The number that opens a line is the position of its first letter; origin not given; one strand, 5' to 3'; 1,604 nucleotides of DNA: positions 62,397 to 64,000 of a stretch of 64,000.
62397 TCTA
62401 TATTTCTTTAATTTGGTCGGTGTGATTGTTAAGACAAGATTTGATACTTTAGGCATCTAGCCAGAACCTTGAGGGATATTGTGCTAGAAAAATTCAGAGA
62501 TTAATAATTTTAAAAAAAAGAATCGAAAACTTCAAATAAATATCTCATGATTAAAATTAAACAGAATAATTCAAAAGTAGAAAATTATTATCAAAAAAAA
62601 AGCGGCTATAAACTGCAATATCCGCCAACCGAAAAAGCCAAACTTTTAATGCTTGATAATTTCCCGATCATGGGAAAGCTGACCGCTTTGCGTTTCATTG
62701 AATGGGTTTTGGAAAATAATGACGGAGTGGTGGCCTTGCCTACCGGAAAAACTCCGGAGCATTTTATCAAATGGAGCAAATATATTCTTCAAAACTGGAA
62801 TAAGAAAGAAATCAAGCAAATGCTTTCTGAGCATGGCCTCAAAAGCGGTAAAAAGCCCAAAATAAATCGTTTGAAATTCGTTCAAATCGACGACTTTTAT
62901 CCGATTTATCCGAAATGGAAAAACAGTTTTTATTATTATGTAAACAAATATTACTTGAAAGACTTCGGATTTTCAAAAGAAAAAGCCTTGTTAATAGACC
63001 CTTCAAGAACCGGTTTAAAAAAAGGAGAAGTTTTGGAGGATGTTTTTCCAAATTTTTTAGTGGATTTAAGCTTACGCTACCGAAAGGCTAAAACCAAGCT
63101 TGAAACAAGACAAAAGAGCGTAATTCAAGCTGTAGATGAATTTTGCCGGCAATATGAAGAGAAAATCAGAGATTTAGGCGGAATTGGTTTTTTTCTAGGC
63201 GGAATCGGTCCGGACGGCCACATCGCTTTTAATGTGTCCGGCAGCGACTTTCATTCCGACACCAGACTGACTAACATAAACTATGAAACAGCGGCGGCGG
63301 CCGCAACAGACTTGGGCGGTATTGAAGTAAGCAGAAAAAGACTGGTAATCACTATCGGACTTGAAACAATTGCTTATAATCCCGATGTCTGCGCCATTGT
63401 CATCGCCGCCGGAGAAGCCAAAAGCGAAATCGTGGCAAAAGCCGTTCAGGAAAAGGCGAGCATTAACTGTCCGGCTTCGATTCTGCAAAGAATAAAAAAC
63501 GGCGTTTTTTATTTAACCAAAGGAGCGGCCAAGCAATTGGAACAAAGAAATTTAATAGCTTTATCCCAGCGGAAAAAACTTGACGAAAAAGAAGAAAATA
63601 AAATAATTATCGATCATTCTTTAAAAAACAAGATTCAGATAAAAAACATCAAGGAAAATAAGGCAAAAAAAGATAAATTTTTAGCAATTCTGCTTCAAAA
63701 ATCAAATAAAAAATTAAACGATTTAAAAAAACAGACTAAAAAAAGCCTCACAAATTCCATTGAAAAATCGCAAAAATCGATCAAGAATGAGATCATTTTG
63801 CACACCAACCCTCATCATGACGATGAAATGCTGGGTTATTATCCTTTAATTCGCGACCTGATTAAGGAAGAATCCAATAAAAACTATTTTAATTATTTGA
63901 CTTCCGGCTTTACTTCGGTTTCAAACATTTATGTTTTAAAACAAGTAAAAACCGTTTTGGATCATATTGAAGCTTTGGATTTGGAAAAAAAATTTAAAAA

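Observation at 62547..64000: Long unlisted plus-strand gene: NagB-like deaminase domain fused to an LmbE/PIG-L-like deacetylase domain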

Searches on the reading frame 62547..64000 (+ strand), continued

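Call 24: find_related_loci(query=A1, collection=genome_contigs, flank=8000)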
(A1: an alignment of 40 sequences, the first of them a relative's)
Query A1 (784 aa) in genome_contigs; peptide patterns used: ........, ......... (x = any residue, [..] = any of these).
599 stretches matched a pattern (row limit reached: there are more); 592 encode a relative of the query (tblastn E <= 1e-3); the best 80 are kept; 80 distinct loci.
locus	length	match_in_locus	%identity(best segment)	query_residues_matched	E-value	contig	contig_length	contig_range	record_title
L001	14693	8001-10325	50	9-783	0e+0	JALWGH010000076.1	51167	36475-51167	MAG: Melioribacteraceae bacterium isolate T11_metabat2_scaf2bin.156 T11_NODE_147_length_51167_cov_2.594142, whole genome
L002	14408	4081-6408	46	8-783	0e+0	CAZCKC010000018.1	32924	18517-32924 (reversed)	MAG TPA_asm: uncultured Planctomycetales bacterium isolate binchicken_co8_124 genome assembly, contig: NODE_1635_length_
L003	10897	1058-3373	50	11-782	0e+0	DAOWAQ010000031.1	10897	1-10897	MAG TPA_asm: Calditrichia bacterium isolate CSMAG_1839 CSMAG_1839_k141_5831352_length_10897_cov_14.8168, whole genome sh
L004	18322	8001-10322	49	9-782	0e+0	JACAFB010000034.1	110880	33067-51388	MAG: Ignavibacteriaceae bacterium isolate L.E.IG.5 k119_288983, whole genome shotgun sequence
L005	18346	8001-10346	49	2-783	0e+0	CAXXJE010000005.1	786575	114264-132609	MAG: Melioribacteraceae bacterium isolate 0e482c3f-fd6f-4299-bd25-db1c54be0b18 genome assembly, contig: contig_5, whole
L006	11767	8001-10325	50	9-783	0e+0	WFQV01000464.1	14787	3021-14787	MAG: Melioribacteraceae bacterium isolate S014_15 k151_69762, whole genome shotgun sequence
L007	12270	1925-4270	49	2-783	0e+0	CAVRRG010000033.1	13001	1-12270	MAG: Calditrichota bacterium isolate MFD03551.bin.2.35 genome assembly, contig: contig_50383, whole genome shotgun seque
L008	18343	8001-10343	48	3-783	0e+0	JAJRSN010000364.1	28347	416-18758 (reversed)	MAG: Calditrichota bacterium isolate Dive96_bin1.108 k141_3552544, whole genome shotgun sequence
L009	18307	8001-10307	51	9-781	0e+0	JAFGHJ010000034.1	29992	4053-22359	MAG: candidate division WOR-3 bacterium isolate Zod_Metabat.145 k87_8057109, whole genome shotgun sequence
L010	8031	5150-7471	48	9-783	0e+0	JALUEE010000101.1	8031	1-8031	MAG: candidate division WOR-3 bacterium isolate S143_metabat1_scaf2bin.012 S143_NODE_7235_length_8031_cov_17.018472, who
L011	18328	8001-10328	47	8-783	0e+0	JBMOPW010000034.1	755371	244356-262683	MAG: Candidatus Zhuqueibacterota bacterium isolate Betzabe_MAG138 MAG138_34, whole genome shotgun sequence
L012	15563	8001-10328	50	8-783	0e+0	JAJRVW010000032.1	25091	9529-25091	MAG: Calditrichota bacterium isolate Dive96_bin10.75 k141_685209, whole genome shotgun sequence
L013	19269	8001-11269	47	2-782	0e+0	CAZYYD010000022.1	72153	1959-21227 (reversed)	MAG TPA_asm: uncultured Ignavibacteriaceae bacterium isolate SRP178699_co1_24 genome assembly, contig: NODE_270_length_7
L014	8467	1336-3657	47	8-781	0e+0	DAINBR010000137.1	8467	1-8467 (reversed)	MAG TPA_asm: Bacteroidota bacterium isolate CTOTU25581 NODE_4639_length_8467_cov_3.856990, whole genome shotgun sequence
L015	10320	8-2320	48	9-782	0e+0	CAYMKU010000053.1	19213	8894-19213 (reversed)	MAG TPA_asm: uncultured Ignavibacteriaceae bacterium isolate SRP173033_co3_15 genome assembly, contig: NODE_3406_length_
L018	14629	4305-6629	48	9-783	0e+0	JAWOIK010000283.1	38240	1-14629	MAG: Ignavibacteriaceae bacterium isolate CWP5-2.bin.23 k191_3025216, whole genome shotgun sequence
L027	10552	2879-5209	49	6-782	0e+0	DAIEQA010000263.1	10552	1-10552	MAG TPA_asm: Ignavibacteriales bacterium isolate clean1178 k141_3170425, whole genome shotgun sequence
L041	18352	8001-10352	46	4-782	0e+0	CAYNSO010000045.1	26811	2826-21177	MAG TPA_asm: uncultured Cytophagia bacterium isolate SRP192927_co6_462 genome assembly, contig: NODE_3517_length_26811_c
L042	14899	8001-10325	48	9-783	0e+0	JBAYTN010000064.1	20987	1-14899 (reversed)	MAG: Melioribacteraceae bacterium isolate SO_2016_LW3_1 scaffold03610_LW162_2016, whole genome shotgun sequence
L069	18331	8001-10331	46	5-781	0e+0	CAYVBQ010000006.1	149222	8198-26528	MAG TPA_asm: uncultured Melioribacter sp. isolate SRP302447_co1_415 genome assembly, contig: NODE_398_length_149222_cov_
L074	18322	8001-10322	49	9-782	0e+0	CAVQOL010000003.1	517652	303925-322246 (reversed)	MAG: uncultured Ignavibacteriaceae bacterium isolate MFD09964.bin.1.207 genome assembly, contig: contig_13273, whole gen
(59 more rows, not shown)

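Call 28: search_protein_families(library=pfam, proteins=[L074:10390-11517:+, L004:6894-7823:-, L003:6698-8680:+, L018:7911-10895:-, L004:14645-17032:-, L069:5419-7857:+, L012:5831-7318:-, L009:10369-11292:+, L011:11934-13337:+, L013:6609-7868:+], max_evalue=0.0001)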
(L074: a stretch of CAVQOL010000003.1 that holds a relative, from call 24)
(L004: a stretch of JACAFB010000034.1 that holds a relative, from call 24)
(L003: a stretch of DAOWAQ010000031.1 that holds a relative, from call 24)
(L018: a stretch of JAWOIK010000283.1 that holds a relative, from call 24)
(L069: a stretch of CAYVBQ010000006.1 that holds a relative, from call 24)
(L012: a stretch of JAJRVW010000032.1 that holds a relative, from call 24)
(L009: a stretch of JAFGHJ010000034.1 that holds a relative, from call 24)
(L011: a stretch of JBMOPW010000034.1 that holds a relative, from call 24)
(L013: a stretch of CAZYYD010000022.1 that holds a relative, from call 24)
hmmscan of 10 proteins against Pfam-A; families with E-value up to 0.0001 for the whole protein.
L074:10390-11517:+ (375 aa): 2 families
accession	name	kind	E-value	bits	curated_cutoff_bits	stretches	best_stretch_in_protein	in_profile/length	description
PF13378.12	MR_MLE_C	-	1.4e-30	107.1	29.4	1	183-373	11-213/219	Enolase C-terminal domain-like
PF02746.21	MR_MLE_N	-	1.6e-08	35.2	22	1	53-155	14-116/117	Mandelate racemase / muconate lactonizing enzyme, N-terminal domain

L004:6894-7823:- (309 aa): 6 families
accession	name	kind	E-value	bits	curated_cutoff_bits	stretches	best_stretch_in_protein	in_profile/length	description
PF22645.1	GKRP_SIS_N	-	2.5e-17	63.1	27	1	58-162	2-110/113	Glucokinase regulatory protein N-terminal SIS domain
PF13580.11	SIS_2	-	8.7e-10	39.2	27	1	50-175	13-137/138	SIS domain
PF20741.3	GKRP-like_C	-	4.1e-08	34.1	27.7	1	232-268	1-37/100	C-terminal lid domain of glucokinase regulatory protein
PF22198.1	GKRP_SIS_2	-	1.9e-07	31.5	27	1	62-120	11-69/191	Glucokinase regulatory protein, second SIS domain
PF01380.27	SIS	-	3.7e-07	30.5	25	1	122-221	33-130/131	SIS domain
PF14555.12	UBA_4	-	9.5e-05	22.6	21.8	0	254-279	8-33/43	UBA-like domain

L003:6698-8680:+ (660 aa): 3 families
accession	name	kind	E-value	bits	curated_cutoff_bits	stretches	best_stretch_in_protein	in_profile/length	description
PF16314.11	DUF4954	-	9.2e-194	644.5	26.2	1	4-433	2-432/433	Domain of unknown function (DUF4954)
PF20683.2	DUF6819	-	1.2e-47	162.2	23.5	1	501-656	16-171/171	Domain of unknown function (DUF6819)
PF25084.1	LbH_EIF2B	-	4.4e-06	27.1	54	0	225-270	17-62/105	EIF2B subunit epsilon LbH domain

L018:7911-10895:- (994 aa): 2 families
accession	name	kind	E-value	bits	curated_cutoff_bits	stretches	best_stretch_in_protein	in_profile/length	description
PF25275.1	Golvesin_C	-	1.6e-25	90.1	31.6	1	276-383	26-130/132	Golvesin C-terminal domain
PF00041.27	fn3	-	3.4e-08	34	25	1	604-691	2-82/84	Fibronectin type III domain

L004:14645-17032:- (795 aa): 3 families
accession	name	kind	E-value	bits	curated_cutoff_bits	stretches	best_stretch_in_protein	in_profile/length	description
PF02638.21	GHL10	-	6.8e-74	249.2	27.9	1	31-339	1-303/311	Glycosyl hydrolase-like 10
PF18962.6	Por_Secre_tail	-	1.7e-10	41.5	27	1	717-792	2-74/75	Secretion system C-terminal sorting domain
PF00041.27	fn3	-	1.5e-07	31.9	25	0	524-595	14-81/84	Fibronectin type III domain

L069:5419-7857:+ (812 aa): 4 families
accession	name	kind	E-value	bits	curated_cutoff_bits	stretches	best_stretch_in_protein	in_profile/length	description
PF13205.12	Big_5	-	4.5e-26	92.1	23.6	2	344-441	4-105/105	Bacterial Ig-like domain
PF01520.23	Amidase_3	-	6.6e-19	69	27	1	45-229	1-171/174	N-acetylmuramoyl-L-alanine amidase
PF18962.6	Por_Secre_tail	-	5.5e-07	30.2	27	1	729-809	2-74/75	Secretion system C-terminal sorting domain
PF13620.12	CarboxypepD_reg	-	2.8e-05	24.8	32.3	0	270-329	12-74/82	Carboxypeptidase regulatory-like domain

L012:5831-7318:- (495 aa): 1 family
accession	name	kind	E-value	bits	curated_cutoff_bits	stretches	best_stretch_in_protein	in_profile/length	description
PF02113.21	Peptidase_S13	-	4.6e-107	359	22.8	1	35-468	3-424/444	D-Ala-D-Ala carboxypeptidase 3 (S13) family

L009:10369-11292:+ (307 aa): 3 families
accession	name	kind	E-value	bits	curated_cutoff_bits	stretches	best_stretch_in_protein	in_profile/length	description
PF08450.18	SGL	-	9.9e-48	163.3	26.3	1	43-287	1-244/246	SMP-30/Gluconolactonase/LRE-like region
PF01731.26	Arylesterase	-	5.5e-07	30.1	21.3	0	159-206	38-83/86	Arylesterase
PF03088.22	Str_synth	-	1.8e-06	28.4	25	0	134-194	5-74/89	Strictosidine synthase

L011:11934-13337:+ (467 aa): 7 families
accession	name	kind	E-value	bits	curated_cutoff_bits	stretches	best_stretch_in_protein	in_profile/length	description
PF00158.32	Sigma54_activat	-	2.4e-71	239.3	20.2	1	144-309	2-167/168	Sigma-54 interaction domain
PF00072.30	Response_reg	-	2.3e-29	102.2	30.2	1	4-113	1-109/111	Response regulator receiver domain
PF25601.1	AAA_lid_14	-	2.6e-26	91.7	27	1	315-386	1-73/87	AAA+ ATPase lid domain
PF14532.12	Sigma54_activ_2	-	4e-21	76.2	25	1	144-314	1-138/138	Sigma-54 interaction domain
PF07728.20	AAA_5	-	8.3e-10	39.3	22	1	167-286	2-124/139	AAA domain (dynein-related subfamily)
PF02954.25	HTH_8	-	2.9e-09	36.9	22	1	416-456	2-42/42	Bacterial regulatory protein, Fis family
PF07724.20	AAA_2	-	1.6e-06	28.7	27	1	166-294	5-134/166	AAA domain (Cdc48 subfamily)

L013:6609-7868:+ (419 aa): 4 families
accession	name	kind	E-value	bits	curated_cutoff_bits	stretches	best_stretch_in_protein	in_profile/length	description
PF00480.26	ROK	-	4.3e-55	187.7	22.9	1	114-409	9-293/294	ROK family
PF09339.16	HTH_IclR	-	5.5e-05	23.3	22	0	49-83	17-51/52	IclR helix-turn-helix domain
PF13412.12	HTH_24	-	9.5e-05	22.3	21.9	0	41-81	8-48/48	Winged helix-turn-helix DNA-binding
PF12802.13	MarR_2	-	9.8e-05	22.9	27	0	38-81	7-51/61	MarR family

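Call 29: search_protein_families(library=ncbifam, proteins=[L004:6894-7823:-, L074:10390-11517:+, L013:6609-7868:+, L009:10369-11292:+], max_evalue=1e-10)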
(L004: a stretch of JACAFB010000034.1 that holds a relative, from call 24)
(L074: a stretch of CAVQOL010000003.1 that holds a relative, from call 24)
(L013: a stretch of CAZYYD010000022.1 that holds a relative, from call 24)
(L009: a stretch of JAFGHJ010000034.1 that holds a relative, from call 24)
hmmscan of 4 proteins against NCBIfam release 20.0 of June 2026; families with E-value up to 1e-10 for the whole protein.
L004:6894-7823:- (309 aa): 3 families
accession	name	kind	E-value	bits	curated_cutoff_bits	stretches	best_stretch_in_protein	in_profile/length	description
NF009222.0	PRK12570.1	subfamily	1.3e-123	411.8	255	1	7-307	4-303/307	N-acetylmuramic acid 6-phosphate etherase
NF003915.0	PRK05441.1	subfamily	1.4e-123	411.7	168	1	12-307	2-296/300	N-acetylmuramic acid 6-phosphate etherase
TIGR00274.1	TIGR00274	equivalog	1.4e-115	385.4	302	1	16-307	1-291/291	N-acetylmuramic acid 6-phosphate etherase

L074:10390-11517:+ (375 aa): 10 families
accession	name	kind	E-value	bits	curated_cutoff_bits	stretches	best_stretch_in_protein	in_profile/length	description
NF042940.1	racemase_DgcA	equivalog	1e-62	212.3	400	1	48-364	7-315/323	N-acetyl-D-Glu racemase DgcA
NF011708.0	PRK15129.1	equivalog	7.2e-43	146.8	343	1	52-364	14-320/321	L-Ala-D/L-Glu epimerase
NF041118.1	A_G_epim_Thtga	equivalog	9.2e-36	123.6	500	1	47-357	11-332/341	L-Ala-D/L-Glu epimerase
TIGR01928.1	menC_lowGC_arch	equivalog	1.2e-29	103.3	200.65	1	48-334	4-297/325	o-succinylbenzoate synthase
TIGR02534.1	mucon_cyclo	subfamily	1.6e-27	96.5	334.95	1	56-373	18-355/368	muconate/chloromuconate family cycloisomerase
NF043002.1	HProlDhtase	equivalog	2.3e-18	66.2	500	1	76-374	43-353/366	cis-3-hydroxy-L-proline dehydratase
NF040866.1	AraD_Arch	equivalog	2.8e-15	56.2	650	1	131-373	103-359/372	arabinonate dehydratase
NF002782.0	PRK02901.1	equivalog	5.6e-15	55.2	288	1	184-338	100-259/328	o-succinylbenzoate synthase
NF047820.1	TalGalacDh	equivalog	1.1e-12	47.5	500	1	129-373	105-354/371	L-talarate/galactarate dehydratase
TIGR01927.1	menC_gam_Gplu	equivalog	1.1e-11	44.5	130.55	1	67-337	23-282/307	o-succinylbenzoate synthase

L013:6609-7868:+ (419 aa): 11 families
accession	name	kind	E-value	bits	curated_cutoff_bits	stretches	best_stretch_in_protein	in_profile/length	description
NF047937.1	TransRegNagC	equivalog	1.5e-49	169.3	650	1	33-406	8-382/399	DNA-binding transcriptional regulator NagC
TIGR00744.1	ROK_glcA_fam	subfamily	8.9e-45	153.3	260.35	1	115-411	9-312/318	ROK family glucokinase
NF049930.1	TransRegMlc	equivalog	1.3e-43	149.8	530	1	35-406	15-388/405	sugar metabolism global transcriptional regulator Mlc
NF003461.0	PRK05082.1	subfamily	2.3e-27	96.1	283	1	116-406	13-285/291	N-acetylmannosamine kinase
NF009835.0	PRK13310.1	equivalog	2.7e-25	89.3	380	1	113-408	9-301/303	N-acetylglucosamine kinase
NF045551.1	GK_Pyrobac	equivalog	4.5e-25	88.5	500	1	161-409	46-282/294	ATP-dependent glucokinase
NF047821.1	NactlManKinNanK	equivalog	3.5e-24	85.9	450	1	116-363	13-246/288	N-acetylmannosamine kinase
NF007251.0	PRK09698.1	equivalog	6.6e-23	81.4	253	1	118-410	20-299/304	allose kinase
NF007108.0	PRK09557.1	equivalog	1.4e-17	63.9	443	1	114-377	11-271/303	fructokinase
NF042998.1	bglucokin_BglK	equivalog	2.7e-15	56.4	550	1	117-362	14-246/291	beta-glucoside kinase BglK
NF009836.0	PRK13311.1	equivalog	3.4e-14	52.7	551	1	114-346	10-241/256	N-acetyl-D-glucosamine kinase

L009:10369-11292:+ (307 aa): 0 families

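Call 37: search_solved_structures(query=A1, max_evalue=10, show_alignments=0)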
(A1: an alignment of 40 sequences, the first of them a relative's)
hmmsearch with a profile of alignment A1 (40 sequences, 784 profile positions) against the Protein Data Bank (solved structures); distinct sequences matched with E-value up to 10: 17.
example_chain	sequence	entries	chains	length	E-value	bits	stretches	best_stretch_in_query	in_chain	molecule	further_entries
3hn6_A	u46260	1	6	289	3.6e-23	84.9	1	198-335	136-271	Glucosamine-6-phosphate deaminase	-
1ne7_A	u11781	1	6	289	2.5e-21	78.8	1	200-340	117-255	Glucosamine-6-phosphate isomerase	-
2bkv_A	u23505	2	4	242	1.5e-19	72.9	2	198-330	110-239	GLUCOSAMINE-6-PHOSPHATE DEAMINASE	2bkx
7lqm_A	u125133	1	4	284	4.2e-17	64.8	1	196-341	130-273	Glucosamine-6-phosphate deaminase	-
1jt9_A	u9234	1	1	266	4.5e-17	64.7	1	196-338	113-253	Glucosamine-6-Phosphate deaminase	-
1cd5_A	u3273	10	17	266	6.4e-17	64.2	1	196-338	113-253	PROTEIN (GLUCOSAMINE 6-PHOSPHATE DEAMINASE) | GLUCOSAMINE 6-PHOSPHATE DEAMINASE | GLUCOSAMINE-6-PHOSPHATE DEAMINASE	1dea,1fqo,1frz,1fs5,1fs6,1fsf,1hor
5hj5_A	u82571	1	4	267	7.5e-17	64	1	201-339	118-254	Glucosamine-6-phosphate deaminase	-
4r7t_A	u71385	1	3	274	7.7e-17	63.9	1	201-339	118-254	Glucosamine-6-phosphate deaminase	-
7lqn_A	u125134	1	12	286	7.8e-17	63.9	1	201-337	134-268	Glucosamine-6-phosphate deaminase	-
2ri1_A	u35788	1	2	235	1.9e-10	42.8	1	203-322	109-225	Glucosamine-6-phosphate deaminase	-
2ri0_A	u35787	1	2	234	1.9e-10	42.8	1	203-322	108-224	Glucosamine-6-phosphate deaminase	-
6nbg_A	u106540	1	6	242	1.6e-08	36.4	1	201-333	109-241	Glucosamine-6-phosphate deaminase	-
4cbv_A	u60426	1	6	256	0.012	17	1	437-506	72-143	COME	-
3tx2_A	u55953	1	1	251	0.47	11.7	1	269-332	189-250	Probable 6-phosphogluconolactonase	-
8fed_J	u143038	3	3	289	0.5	11.6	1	396-455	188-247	ABC-transporter integral membrane protein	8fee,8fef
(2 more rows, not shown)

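Call 40: list_cluster_members(proteins=[P0002, P0003, P0005, P0007, P0011, P0013, P0014, P0019, P0026, P0029])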
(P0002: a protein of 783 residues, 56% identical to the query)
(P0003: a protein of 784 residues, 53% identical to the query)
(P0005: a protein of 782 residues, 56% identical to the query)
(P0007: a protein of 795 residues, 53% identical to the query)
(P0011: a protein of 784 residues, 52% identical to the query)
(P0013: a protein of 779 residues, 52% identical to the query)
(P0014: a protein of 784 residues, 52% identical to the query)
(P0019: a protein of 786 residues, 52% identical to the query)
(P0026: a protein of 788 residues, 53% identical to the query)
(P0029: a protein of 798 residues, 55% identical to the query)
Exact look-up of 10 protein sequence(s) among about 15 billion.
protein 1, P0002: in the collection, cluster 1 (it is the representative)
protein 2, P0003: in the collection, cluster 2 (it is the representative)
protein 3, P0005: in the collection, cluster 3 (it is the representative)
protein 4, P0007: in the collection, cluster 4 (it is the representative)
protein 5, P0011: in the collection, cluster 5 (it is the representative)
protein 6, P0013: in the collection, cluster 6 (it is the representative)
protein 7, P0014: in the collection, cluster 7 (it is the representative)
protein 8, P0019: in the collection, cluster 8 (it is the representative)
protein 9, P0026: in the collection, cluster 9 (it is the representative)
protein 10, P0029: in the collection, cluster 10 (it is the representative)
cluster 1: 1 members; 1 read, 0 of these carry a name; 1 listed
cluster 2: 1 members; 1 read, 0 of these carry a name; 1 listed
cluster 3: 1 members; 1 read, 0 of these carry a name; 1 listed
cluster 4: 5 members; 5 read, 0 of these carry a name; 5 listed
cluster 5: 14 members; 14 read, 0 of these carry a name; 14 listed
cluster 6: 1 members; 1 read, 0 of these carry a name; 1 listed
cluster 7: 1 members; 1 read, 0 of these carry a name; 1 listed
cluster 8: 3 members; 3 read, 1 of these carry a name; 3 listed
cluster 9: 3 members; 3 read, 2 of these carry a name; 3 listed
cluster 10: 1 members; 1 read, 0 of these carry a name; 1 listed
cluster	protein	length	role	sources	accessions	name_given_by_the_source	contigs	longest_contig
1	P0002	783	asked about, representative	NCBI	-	-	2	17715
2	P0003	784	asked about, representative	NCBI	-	-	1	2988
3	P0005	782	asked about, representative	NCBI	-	-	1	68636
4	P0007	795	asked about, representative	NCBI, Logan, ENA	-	-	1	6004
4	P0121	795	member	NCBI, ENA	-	-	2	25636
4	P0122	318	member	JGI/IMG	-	-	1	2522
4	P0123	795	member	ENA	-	-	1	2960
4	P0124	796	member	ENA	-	-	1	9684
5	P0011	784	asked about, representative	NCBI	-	-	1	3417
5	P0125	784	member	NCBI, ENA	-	-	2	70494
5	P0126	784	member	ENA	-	-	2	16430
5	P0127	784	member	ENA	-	-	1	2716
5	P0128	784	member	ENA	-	-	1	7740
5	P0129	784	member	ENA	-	-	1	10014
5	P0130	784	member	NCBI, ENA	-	-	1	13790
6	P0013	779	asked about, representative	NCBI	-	-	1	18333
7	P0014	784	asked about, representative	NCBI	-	-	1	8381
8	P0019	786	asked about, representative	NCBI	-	-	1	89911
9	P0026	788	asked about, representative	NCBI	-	-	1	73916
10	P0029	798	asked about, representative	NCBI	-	-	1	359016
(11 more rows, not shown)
